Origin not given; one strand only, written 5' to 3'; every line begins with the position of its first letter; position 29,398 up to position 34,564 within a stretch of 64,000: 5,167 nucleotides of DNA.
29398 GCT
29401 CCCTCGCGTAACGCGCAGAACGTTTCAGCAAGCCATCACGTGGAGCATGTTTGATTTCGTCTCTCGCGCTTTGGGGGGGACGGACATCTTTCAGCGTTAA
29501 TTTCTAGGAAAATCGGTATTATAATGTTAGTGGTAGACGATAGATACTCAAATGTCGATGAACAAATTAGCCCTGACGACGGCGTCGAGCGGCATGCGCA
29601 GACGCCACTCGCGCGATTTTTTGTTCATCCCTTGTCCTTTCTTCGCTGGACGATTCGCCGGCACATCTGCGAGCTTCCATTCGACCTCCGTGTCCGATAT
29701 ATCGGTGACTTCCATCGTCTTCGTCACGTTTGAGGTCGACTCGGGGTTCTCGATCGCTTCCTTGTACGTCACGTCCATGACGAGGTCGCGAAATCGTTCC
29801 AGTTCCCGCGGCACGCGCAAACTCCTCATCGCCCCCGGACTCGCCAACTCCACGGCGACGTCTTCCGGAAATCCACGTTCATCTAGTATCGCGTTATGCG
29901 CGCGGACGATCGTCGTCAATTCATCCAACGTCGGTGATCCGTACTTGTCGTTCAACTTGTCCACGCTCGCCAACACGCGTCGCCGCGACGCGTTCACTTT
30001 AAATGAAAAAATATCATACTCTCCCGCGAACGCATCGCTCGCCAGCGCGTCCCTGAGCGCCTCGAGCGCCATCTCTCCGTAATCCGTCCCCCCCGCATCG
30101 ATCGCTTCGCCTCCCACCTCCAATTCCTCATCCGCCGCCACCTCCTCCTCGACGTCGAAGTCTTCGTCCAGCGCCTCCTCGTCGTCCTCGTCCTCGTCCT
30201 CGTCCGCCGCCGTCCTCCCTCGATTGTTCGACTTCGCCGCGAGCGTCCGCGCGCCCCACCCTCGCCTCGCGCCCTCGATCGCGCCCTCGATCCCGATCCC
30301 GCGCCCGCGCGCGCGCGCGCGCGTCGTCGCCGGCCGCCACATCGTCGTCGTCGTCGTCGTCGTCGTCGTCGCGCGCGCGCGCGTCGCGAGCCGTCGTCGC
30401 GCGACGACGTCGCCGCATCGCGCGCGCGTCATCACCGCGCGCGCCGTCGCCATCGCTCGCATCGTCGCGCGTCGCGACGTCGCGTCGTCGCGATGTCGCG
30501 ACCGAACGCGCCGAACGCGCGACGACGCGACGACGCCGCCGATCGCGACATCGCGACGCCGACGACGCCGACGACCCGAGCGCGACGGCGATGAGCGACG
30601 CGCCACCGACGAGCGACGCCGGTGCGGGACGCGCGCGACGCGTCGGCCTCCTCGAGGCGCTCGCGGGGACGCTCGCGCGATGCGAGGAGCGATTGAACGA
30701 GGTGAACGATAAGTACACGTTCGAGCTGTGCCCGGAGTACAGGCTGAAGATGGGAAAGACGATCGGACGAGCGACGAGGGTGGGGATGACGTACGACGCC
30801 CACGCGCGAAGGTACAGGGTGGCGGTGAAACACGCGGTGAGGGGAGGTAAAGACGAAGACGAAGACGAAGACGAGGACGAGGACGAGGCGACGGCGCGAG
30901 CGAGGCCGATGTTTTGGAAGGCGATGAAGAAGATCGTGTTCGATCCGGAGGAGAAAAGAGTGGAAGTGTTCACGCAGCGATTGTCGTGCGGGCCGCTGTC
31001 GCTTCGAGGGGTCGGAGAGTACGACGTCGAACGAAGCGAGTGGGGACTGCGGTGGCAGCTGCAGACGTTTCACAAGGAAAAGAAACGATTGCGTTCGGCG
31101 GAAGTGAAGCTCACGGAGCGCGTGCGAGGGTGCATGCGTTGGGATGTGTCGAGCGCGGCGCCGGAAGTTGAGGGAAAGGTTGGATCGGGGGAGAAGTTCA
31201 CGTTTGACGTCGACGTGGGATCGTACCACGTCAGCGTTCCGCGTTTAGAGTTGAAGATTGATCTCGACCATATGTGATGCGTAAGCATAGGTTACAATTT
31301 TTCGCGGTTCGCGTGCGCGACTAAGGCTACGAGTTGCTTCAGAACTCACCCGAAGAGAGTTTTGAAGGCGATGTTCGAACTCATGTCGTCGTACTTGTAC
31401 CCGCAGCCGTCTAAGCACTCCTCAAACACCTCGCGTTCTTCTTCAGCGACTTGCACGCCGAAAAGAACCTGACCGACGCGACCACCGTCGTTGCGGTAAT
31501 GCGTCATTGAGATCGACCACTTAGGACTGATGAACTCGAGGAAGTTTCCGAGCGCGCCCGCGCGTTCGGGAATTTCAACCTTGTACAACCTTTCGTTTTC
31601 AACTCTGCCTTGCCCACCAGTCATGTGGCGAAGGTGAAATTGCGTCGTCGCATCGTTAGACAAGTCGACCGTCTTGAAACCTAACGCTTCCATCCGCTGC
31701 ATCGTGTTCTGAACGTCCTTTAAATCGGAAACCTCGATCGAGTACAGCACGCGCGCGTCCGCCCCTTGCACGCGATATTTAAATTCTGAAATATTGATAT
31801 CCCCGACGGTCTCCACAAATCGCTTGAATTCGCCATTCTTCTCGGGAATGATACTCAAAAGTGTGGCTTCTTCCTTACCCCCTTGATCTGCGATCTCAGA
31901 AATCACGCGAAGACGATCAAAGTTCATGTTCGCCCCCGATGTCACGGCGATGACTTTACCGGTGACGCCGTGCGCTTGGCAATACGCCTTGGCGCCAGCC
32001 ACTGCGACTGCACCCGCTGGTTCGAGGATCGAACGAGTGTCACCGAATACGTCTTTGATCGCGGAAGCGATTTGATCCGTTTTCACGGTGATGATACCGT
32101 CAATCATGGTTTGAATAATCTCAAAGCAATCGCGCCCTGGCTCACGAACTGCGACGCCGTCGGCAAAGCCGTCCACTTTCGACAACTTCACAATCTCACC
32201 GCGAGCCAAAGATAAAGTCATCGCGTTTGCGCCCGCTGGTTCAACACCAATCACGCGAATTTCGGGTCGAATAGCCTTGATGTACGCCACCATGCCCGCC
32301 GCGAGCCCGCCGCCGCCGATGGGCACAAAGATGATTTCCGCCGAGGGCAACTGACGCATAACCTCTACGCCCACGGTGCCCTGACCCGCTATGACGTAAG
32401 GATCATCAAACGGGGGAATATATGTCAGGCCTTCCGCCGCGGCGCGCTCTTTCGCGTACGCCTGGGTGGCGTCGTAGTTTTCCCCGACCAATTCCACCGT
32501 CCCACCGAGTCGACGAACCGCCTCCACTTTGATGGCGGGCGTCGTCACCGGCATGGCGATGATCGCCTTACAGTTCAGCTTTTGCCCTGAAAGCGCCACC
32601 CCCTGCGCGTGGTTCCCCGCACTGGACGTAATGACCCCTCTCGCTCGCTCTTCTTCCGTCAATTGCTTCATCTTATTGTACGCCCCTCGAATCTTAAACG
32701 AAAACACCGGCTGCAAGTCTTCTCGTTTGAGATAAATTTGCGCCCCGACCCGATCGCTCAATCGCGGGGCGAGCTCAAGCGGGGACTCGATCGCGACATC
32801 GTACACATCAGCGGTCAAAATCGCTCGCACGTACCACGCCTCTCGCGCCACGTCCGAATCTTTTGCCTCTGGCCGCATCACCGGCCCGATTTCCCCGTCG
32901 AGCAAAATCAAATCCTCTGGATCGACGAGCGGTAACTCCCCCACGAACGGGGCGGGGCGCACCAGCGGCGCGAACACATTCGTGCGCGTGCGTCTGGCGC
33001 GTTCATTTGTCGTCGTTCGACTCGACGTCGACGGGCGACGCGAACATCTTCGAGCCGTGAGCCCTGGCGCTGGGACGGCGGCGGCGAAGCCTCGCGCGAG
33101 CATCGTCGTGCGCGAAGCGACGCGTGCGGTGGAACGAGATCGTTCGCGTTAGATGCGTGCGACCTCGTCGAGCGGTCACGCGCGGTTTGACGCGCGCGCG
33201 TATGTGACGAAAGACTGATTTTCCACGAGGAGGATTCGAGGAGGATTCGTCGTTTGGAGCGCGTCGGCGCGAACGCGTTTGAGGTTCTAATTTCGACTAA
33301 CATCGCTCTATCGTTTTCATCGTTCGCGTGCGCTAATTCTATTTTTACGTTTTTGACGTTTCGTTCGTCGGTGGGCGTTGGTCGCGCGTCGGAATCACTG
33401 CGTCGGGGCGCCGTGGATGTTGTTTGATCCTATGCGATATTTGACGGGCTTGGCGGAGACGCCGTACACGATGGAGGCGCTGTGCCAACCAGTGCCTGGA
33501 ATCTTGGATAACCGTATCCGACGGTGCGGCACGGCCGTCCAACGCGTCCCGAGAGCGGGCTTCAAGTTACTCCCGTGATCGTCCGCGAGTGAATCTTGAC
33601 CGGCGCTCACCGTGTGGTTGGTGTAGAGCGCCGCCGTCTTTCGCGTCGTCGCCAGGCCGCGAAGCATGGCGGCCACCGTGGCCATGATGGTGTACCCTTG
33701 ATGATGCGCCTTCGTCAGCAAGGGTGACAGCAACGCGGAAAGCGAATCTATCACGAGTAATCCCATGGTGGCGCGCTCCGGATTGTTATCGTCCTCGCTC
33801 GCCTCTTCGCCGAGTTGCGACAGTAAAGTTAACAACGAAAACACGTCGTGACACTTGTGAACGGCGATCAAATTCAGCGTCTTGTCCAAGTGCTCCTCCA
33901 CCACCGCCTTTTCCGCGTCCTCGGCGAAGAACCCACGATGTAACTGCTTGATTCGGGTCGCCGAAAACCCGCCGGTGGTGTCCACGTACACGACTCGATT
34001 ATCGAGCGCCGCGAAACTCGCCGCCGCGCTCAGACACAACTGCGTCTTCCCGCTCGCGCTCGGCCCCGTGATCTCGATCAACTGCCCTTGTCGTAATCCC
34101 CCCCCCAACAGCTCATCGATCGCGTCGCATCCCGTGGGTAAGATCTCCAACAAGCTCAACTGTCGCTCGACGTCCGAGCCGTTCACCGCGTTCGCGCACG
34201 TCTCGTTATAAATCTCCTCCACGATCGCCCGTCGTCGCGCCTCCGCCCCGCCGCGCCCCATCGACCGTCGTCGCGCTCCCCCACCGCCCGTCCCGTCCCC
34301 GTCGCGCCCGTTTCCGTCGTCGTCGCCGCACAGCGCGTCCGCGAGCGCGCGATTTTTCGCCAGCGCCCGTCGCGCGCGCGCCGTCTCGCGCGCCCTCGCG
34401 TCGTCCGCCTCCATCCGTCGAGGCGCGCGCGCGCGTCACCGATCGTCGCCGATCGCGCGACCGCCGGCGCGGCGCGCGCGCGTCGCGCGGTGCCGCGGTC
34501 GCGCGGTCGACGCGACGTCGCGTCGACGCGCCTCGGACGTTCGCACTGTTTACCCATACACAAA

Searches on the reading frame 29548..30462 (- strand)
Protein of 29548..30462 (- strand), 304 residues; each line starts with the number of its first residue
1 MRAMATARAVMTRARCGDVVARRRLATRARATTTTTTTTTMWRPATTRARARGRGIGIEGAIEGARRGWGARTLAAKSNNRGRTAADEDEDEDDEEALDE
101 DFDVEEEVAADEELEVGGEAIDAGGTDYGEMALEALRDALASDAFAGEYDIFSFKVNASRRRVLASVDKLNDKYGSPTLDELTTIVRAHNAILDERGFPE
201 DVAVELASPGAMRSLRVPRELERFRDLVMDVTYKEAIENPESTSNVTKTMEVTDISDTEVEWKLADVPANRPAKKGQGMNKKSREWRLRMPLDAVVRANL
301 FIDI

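Call 70: search_protein_families(library=pfam, proteins=[window:29548-30462:-], max_evalue=0.00001)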
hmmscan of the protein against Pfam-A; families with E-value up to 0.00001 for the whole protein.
window:29548-30462:- (304 aa): 1 family
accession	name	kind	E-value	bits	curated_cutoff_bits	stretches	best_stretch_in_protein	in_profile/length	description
PF25498.1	DUF7912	-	4.6e-24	84.8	25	1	215-301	2-89/89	Domain of unknown function (DUF7912)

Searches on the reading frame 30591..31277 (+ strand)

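Call 70: search_protein_families(library=pfam, proteins=[window:30591-31277:+], max_evalue=0.00001)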
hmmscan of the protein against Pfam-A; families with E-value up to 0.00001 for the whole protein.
window:30591-31277:+ (228 aa): 1 family
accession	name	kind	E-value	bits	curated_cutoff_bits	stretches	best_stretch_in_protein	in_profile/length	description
PF25003.1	DUF7781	-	2.2e-11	44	25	1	69-222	34-170/173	Domain of unknown function (DUF7781)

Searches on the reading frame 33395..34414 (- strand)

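Call 70: search_protein_families(library=pfam, proteins=[window:33395-34414:-], max_evalue=0.00001)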
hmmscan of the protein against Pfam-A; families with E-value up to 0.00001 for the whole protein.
window:33395-34414:- (339 aa): 4 families
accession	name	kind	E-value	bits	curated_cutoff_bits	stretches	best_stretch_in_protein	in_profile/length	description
PF08423.17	Rad51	-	1.2e-12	48.1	22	1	92-307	8-214/244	Rad51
PF00154.27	RecA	-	1.4e-07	31.7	27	1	87-151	28-93/262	recA bacterial DNA recombination protein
PF13481.12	AAA_25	-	5.8e-07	29.8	27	1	100-268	23-190/195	AAA domain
PF06745.19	ATPase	-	8.1e-07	29.1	26.6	1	93-256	2-156/231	KaiC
